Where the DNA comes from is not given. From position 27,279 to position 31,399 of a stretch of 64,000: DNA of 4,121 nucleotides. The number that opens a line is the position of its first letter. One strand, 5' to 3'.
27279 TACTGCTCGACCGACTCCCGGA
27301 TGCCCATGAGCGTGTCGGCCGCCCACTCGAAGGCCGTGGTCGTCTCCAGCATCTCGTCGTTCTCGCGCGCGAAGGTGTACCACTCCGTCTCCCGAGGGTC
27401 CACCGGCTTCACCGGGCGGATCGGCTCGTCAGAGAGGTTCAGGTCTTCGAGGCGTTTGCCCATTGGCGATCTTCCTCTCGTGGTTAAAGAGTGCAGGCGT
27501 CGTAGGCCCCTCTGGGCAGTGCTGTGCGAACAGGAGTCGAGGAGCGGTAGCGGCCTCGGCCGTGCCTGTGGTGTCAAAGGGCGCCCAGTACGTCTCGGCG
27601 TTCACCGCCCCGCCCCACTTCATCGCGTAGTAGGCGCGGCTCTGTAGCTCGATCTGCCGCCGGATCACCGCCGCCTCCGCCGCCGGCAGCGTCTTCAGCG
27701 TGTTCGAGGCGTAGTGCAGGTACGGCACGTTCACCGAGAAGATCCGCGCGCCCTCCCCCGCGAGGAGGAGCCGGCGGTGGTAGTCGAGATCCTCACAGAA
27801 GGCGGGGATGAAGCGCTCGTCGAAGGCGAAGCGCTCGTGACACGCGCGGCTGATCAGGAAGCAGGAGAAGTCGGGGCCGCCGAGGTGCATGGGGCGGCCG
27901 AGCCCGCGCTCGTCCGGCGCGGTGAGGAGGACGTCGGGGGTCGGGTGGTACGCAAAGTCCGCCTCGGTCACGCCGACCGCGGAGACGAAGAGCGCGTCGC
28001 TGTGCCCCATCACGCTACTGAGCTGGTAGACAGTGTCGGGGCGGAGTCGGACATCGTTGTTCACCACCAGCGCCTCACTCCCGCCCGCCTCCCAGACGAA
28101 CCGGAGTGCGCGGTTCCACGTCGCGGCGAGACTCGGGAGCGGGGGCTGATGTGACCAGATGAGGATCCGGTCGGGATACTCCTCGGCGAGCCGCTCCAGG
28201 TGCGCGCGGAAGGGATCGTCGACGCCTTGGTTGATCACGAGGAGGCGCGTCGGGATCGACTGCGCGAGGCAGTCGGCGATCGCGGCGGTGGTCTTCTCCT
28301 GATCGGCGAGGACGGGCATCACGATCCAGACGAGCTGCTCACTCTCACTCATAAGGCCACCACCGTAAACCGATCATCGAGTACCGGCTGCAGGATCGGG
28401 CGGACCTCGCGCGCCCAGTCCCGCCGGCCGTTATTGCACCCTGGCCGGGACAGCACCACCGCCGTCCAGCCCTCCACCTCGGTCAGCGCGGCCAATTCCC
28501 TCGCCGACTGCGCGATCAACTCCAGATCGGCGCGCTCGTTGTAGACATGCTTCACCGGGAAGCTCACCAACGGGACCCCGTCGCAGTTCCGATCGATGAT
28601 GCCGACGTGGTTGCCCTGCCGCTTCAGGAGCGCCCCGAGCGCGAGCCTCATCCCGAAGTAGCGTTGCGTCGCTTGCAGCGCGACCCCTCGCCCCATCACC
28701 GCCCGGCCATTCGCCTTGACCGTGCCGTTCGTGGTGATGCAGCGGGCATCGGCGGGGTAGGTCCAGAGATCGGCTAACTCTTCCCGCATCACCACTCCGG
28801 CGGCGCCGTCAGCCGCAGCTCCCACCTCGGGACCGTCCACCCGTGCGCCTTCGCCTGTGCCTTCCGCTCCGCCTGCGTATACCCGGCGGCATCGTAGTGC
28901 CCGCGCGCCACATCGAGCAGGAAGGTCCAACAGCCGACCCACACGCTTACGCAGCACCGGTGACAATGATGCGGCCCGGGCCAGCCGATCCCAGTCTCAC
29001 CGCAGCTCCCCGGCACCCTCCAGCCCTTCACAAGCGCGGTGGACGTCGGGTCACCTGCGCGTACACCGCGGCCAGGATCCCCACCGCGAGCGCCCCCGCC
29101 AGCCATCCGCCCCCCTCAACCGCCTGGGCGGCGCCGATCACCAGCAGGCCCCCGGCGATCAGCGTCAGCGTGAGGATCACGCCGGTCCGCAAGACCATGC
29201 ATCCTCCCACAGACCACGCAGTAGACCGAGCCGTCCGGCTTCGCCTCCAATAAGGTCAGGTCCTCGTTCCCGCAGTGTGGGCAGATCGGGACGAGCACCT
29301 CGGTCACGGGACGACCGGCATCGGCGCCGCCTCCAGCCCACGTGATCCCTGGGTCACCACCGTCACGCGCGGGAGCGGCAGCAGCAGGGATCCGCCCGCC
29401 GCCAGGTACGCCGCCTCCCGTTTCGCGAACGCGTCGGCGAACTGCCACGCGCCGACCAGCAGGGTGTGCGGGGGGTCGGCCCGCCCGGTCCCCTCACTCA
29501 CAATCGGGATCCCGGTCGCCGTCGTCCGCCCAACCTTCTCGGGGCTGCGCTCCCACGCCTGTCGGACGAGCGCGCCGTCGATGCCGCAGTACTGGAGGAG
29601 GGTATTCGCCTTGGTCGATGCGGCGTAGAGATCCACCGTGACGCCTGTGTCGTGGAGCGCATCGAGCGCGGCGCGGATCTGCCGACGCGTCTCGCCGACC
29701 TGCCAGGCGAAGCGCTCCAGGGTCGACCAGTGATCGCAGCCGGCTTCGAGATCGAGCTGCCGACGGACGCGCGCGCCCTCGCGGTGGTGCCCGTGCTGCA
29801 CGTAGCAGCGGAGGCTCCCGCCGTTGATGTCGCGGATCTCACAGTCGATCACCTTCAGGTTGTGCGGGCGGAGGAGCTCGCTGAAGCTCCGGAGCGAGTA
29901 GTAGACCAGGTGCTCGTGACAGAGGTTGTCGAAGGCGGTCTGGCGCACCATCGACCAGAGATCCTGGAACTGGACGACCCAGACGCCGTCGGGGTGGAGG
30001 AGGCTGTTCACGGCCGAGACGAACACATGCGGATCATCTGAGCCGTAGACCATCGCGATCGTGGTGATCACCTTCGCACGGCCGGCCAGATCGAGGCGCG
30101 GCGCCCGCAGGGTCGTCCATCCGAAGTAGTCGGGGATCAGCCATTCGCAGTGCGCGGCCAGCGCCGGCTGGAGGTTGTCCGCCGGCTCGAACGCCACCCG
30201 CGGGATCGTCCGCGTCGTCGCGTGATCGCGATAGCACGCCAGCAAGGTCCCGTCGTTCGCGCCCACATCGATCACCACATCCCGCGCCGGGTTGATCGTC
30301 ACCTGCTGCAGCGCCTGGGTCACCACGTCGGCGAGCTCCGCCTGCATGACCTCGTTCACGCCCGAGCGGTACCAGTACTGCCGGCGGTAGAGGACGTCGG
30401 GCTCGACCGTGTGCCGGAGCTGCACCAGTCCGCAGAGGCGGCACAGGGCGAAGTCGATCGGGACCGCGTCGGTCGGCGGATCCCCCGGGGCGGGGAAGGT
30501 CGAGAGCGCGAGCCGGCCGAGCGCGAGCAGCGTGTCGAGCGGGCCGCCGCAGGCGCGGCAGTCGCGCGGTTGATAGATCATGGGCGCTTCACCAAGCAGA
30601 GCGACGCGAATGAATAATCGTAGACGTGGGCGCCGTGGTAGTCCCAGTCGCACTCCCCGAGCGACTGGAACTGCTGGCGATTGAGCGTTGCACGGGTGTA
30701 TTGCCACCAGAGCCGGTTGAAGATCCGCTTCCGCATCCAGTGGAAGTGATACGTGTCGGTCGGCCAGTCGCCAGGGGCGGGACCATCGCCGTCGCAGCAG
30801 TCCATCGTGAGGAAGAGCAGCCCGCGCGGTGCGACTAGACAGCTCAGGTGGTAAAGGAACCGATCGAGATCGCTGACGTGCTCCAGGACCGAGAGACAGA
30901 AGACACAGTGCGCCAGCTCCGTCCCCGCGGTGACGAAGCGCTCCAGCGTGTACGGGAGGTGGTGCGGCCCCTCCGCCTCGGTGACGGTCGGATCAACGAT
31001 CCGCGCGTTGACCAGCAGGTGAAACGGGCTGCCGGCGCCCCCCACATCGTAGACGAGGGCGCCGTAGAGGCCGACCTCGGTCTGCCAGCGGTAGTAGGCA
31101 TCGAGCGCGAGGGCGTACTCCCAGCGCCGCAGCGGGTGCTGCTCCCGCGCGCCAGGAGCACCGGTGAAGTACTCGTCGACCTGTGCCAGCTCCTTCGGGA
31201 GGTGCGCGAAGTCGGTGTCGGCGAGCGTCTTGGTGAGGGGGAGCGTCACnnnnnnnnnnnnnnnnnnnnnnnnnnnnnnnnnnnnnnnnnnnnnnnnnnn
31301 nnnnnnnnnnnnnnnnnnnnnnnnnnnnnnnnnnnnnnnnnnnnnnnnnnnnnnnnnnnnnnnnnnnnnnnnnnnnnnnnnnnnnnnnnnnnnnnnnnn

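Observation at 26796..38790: Sugar-modification island interleaved with the replication genes: candidate multi-step glycosylation or hypermodification pathway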

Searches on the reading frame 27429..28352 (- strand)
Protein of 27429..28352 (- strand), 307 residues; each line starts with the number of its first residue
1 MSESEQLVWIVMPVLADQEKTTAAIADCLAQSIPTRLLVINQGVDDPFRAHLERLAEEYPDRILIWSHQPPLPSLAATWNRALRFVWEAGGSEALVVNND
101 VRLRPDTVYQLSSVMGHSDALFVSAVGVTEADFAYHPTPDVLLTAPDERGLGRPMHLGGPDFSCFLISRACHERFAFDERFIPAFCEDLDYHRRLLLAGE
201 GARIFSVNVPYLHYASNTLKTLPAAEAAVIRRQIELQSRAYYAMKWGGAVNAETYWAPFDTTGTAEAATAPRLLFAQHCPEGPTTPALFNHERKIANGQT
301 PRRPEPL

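Call 5: search_protein_families(library=pfam, proteins=[window:27429-28352:-], max_evalue=0.01)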
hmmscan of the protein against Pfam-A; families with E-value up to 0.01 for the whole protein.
window:27429-28352:- (307 aa): 0 families

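Call 7: search_protein_families(library=phrogs, proteins=[window:27429-28352:-], max_evalue=0.01)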
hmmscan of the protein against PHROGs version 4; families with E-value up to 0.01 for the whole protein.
window:27429-28352:- (307 aa): 1 family
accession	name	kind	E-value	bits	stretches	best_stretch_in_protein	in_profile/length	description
phrog_29879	-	moron, auxiliary metabolic gene and host takeover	1.3e-11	45.5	1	156-261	128-233/239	galactosyl transferase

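Call 8: search_protein_families(library=ncbifam, proteins=[window:27429-28352:-], max_evalue=0.01)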
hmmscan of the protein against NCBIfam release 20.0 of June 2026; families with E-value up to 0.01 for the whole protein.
window:27429-28352:- (307 aa): 0 families

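Call 41: search_solved_structures(query=A3, max_evalue=1)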
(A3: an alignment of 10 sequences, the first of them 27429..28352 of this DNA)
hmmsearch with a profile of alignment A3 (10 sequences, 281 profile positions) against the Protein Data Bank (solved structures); distinct sequences matched with E-value up to 1: 2.
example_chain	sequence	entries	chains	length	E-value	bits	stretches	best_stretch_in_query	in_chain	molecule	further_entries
3bcv_A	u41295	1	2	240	0.0033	19.8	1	3-109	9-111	Putative glycosyltransferase protein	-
5hea_A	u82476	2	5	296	0.038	16.3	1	3-68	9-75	Putative glycosyltransferase (GalT1)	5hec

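Call 79: search_protein_families(library=pfam, proteins=[window:27429-28352:-], max_evalue=10)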
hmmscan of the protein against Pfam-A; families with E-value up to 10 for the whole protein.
window:27429-28352:- (307 aa): 2 families
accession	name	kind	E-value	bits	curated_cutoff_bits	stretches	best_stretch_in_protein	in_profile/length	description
PF00535.33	Glycos_transf_2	-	0.022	15.1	23.3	1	10-168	2-160/168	Glycosyl transferase family 2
PF19317.4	Gag_p24_C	-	0.2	11.8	25.9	1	34-57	4-27/74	Gag protein p24 C-terminal domain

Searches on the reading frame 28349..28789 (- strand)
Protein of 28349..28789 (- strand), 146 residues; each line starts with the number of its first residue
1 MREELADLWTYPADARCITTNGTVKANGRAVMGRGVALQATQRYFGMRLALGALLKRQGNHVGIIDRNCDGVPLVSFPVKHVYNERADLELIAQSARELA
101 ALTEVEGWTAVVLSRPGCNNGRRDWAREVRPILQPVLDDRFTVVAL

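Call 5: search_protein_families(library=pfam, proteins=[window:28349-28789:-], max_evalue=0.01)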
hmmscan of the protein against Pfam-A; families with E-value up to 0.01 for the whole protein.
window:28349-28789:- (146 aa): 0 families

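Call 7: search_protein_families(library=phrogs, proteins=[window:28349-28789:-], max_evalue=0.01)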
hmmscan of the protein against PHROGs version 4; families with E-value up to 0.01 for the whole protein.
window:28349-28789:- (146 aa): 1 family
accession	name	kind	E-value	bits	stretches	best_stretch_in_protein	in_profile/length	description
phrog_335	-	other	1.6e-14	54.9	1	17-144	76-201/422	phosphatase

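Call 8: search_protein_families(library=ncbifam, proteins=[window:28349-28789:-], max_evalue=0.01)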
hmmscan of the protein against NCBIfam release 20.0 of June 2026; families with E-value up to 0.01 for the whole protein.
window:28349-28789:- (146 aa): 1 family
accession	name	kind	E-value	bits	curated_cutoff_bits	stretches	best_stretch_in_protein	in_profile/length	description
NF048014.1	antitoxin_DarG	equivalog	4.6e-07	29.4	250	1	27-139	21-137/338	type II toxin-antitoxin system antitoxin DNA ADP-ribosyl glycohydrolase DarG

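Call 68: search_solved_structures(query=window:28349-28789:-, max_evalue=0.1)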
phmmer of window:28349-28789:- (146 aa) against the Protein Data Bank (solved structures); distinct sequences matched with E-value up to 0.1: 3.
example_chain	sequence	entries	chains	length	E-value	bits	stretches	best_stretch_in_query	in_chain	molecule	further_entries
8vba_A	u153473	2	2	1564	0.001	22.4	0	9-32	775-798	EtpA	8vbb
5m3i_A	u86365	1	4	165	0.0042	20.4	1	26-127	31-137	RNase III inhibitor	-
5m31_A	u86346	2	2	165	0.093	16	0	27-138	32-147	Appr-1-p processing domain protein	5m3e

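Call 79: search_protein_families(library=pfam, proteins=[window:28349-28789:-], max_evalue=10)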
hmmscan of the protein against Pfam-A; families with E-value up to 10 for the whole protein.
window:28349-28789:- (146 aa): 1 family
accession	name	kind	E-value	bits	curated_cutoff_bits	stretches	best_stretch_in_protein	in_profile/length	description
PF07825.17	Exc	-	0.15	12.5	23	1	106-140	6-40/77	Excisionase-like protein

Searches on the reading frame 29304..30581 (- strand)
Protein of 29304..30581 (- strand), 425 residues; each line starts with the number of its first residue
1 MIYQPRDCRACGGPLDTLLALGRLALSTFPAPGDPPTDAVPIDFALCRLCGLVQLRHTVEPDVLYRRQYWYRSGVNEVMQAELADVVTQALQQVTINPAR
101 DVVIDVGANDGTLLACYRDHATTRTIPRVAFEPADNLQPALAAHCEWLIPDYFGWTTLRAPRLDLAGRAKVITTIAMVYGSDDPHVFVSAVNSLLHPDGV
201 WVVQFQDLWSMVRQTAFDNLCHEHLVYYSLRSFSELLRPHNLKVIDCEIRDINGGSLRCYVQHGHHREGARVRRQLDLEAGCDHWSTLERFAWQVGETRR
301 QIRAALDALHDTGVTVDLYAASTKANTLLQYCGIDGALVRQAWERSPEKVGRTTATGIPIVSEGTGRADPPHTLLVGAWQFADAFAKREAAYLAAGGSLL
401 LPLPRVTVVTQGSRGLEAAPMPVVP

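Call 5: search_protein_families(library=pfam, proteins=[window:29304-30581:-], max_evalue=0.01)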
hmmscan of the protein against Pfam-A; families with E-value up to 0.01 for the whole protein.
window:29304-30581:- (425 aa): 3 families
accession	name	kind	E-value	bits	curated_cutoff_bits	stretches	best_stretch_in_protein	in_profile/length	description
PF08484.17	Methyltransf_14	-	7.2e-31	107.6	23.5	1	252-404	2-160/160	C-methyltransferase C-terminal domain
PF13489.12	Methyltransf_23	-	1.8e-11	44.5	27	1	79-245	5-162/164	Methyltransferase domain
PF08421.16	Methyltransf_13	-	4.8e-11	43.1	31.3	1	8-65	1-62/62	Putative zinc binding domain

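Call 7: search_protein_families(library=phrogs, proteins=[window:29304-30581:-], max_evalue=0.01)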
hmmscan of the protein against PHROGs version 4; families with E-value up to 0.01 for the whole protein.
window:29304-30581:- (425 aa): 0 families

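Call 8: search_protein_families(library=ncbifam, proteins=[window:29304-30581:-], max_evalue=0.01)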
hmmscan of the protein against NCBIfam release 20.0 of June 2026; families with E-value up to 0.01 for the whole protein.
window:29304-30581:- (425 aa): 1 family
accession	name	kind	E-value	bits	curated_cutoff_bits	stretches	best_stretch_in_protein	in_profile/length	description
TIGR01444.1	fkbM_fam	subfamily_domain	0.0096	16.4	37.7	0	102-142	1-39/143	FkbM family methyltransferase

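Call 11: search_dna_similar(query=window:29304-30581:-, collection=phages, mode=protein, max_rows=25)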
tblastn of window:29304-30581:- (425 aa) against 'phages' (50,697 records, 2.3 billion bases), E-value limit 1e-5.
Records with a match: 6; places in all: 8; records where one place covers at least 80% of the query: 3.
Best place of each record, by identity: <60% 6.
By first word of the organism name: uncultured 4; Synechococcus 1; Bacteriophage 1.
By host as written in the record: - 5; Synechococcus sp. 1.
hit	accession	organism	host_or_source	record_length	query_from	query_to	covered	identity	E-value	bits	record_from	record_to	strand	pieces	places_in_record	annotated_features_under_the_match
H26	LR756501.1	uncultured phage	metagenomic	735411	51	389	80%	33.6%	2e-52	195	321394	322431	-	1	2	record has no annotation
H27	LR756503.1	uncultured phage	metagenomic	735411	51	389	80%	33.6%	2e-52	195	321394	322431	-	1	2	record has no annotation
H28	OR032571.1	Synechococcus phage DSL-LC02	Synechococcus sp.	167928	1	387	91%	29.0%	1e-41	163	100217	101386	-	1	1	methyltransferase domain-containing protein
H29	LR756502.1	uncultured phage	metagenomic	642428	8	388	90%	23.8%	1e-28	124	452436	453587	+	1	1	record has no annotation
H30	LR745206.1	uncultured phage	metagenomic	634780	29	382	83%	24.3%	2e-22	105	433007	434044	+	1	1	record has no annotation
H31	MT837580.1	Bacteriophage sp.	human fecal samples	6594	167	360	46%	29.9%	3e-12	75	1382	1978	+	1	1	record has no annotation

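Call 13: find_related_loci(query=window:29304-30581:-, collection=viral_contigs, flank=10000)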
Query window:29304-30581:- (425 aa) in viral_contigs; peptide patterns used: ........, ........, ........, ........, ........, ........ (x = any residue, [..] = any of these).
5 stretches matched a pattern; 5 encode a relative of the query (tblastn E <= 1e-3); 5 distinct loci.
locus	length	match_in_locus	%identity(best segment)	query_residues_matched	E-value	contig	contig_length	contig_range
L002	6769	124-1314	51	8-411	3e-119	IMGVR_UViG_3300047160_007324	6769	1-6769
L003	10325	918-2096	48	8-411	4e-117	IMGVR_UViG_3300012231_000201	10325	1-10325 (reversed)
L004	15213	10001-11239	35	8-413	7e-69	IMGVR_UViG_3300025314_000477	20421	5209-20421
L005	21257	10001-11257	34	6-417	5e-68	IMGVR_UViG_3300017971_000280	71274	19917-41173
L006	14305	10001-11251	35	8-417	9e-71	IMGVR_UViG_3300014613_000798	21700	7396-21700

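Call 67: search_solved_structures(query=window:29304-30581:-, max_evalue=0.001)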
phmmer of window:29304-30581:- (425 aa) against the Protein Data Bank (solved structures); distinct sequences matched with E-value up to 0.001: 10.
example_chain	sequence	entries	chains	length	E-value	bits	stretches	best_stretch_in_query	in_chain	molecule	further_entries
4rv9_A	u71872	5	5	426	1.9e-41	145.7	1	7-413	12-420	D-mycarose 3-C-methyltransferase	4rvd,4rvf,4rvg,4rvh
5t64_A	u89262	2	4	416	6.8e-39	137.3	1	5-408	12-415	Sugar 3-C-methyl transferase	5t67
4e2w_A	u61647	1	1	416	5.8e-37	130.9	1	4-407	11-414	TcaB9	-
5t6b_A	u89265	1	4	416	7.6e-37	130.6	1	5-407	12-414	Sugar 3-C-methyl transferase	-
4e2x_A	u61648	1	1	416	9.7e-37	130.2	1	4-407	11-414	TcaB9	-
3ndi_A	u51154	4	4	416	9.8e-37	130.2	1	4-407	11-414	Methyltransferase | TcaB9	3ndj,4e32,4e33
4e30_A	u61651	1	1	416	1.5e-36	129.6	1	4-407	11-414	TcaB9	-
4e2y_A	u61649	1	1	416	2.6e-36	128.8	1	4-407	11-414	TcaB9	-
4e31_A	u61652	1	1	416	3.5e-36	128.4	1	4-407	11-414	TcaB9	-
4e2z_A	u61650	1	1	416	9e-36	127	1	4-407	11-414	TcaB9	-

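Call 101: search_protein_families(library=pfam, proteins=[L005:17-1360:+, L005:1345-2886:+, L005:2831-3811:+, L005:3780-5006:+, L005:5467-6534:+, L005:7187-8215:+, L005:8914-9996:+, L005:11199-12149:+, L005:15619-16587:+, L005:17250-18182:+], max_evalue=0.001)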
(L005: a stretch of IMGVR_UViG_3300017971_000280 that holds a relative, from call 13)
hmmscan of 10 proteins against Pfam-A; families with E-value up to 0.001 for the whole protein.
L005:17-1360:+ (447 aa): 0 families

L005:1345-2886:+ (513 aa): 0 families

L005:2831-3811:+ (326 aa): 4 families
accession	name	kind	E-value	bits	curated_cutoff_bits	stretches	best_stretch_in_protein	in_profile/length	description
PF01370.27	Epimerase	-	3.9e-50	170.9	20.9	1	21-250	1-240/240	NAD dependent epimerase/dehydratase family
PF16363.11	GDP_Man_Dehyd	-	7.5e-24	85.2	27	1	53-311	58-330/332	GDP-mannose 4,6 dehydratase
PF01073.25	3Beta_HSD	-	3.9e-06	26.5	22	0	22-50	1-30/280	3-beta hydroxysteroid dehydrogenase/isomerase family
PF02719.21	Polysacc_synt_2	-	0.00043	20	20.2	0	21-52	1-32/293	Polysaccharide biosynthesis protein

L005:3780-5006:+ (408 aa): 0 families

L005:5467-6534:+ (355 aa): 3 families
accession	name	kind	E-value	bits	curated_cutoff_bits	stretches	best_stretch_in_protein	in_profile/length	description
PF16363.11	GDP_Man_Dehyd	-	6.4e-139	463.5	27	1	5-313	1-330/332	GDP-mannose 4,6 dehydratase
PF01370.27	Epimerase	-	1.2e-71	241.3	20.9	1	4-248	1-240/240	NAD dependent epimerase/dehydratase family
PF04321.23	RmlD_sub_bind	-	4.2e-08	33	27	1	3-173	2-145/287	RmlD substrate binding domain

L005:7187-8215:+ (342 aa): 0 families

L005:8914-9996:+ (360 aa): 5 families
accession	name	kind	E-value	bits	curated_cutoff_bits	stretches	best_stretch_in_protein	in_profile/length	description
PF01041.23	DegT_DnrJ_EryC1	-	1e-99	334.6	19.8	1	12-355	6-359/360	DegT/DnrJ/EryC1/StrS aminotransferase family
PF00155.27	Aminotran_1_2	-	1.4e-06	28.2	19.7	1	32-150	44-185/361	Aminotransferase class I and II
PF00266.25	Aminotran_5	-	3.3e-06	26.8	21.5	1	45-157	62-182/371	Aminotransferase class-V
PF01053.26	Cys_Met_Meta_PP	-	1.7e-05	24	27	1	34-151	56-174/381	Cys/Met metabolism PLP-dependent enzyme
PF01212.27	Beta_elim_lyase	-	0.00067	19.5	27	0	31-264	33-272/288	Beta-eliminating lyase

L005:11199-12149:+ (316 aa): 0 families

L005:15619-16587:+ (322 aa): 0 families

L005:17250-18182:+ (310 aa): 0 families

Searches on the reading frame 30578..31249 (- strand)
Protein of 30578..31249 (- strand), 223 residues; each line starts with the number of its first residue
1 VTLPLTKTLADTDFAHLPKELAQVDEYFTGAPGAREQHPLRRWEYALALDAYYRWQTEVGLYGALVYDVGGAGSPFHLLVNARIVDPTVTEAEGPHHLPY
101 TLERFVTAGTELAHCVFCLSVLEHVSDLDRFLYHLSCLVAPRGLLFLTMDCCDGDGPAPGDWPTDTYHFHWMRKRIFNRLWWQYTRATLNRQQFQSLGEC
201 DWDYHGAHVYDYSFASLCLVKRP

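Call 5: search_protein_families(library=pfam, proteins=[window:30578-31249:-], max_evalue=0.01)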
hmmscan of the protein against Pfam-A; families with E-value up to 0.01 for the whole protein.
window:30578-31249:- (223 aa): 1 family
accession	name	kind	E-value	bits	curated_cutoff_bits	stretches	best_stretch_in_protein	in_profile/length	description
PF13489.12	Methyltransf_23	-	0.00015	22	27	1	108-182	77-155/164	Methyltransferase domain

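Call 7: search_protein_families(library=phrogs, proteins=[window:30578-31249:-], max_evalue=0.01)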
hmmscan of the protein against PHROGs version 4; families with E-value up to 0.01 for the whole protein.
window:30578-31249:- (223 aa): 0 families

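Call 8: search_protein_families(library=ncbifam, proteins=[window:30578-31249:-], max_evalue=0.01)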
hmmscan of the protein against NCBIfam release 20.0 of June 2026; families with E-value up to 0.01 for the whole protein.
window:30578-31249:- (223 aa): 1 family
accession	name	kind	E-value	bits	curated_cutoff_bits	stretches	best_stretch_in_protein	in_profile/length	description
TIGR01983.1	UbiG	equivalog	0.00041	19.7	102.95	1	103-148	107-152/228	bifunctional 2-polyprenyl-6-hydroxyphenol methylase/3-demethylubiquinol 3-O-methyltransferase UbiG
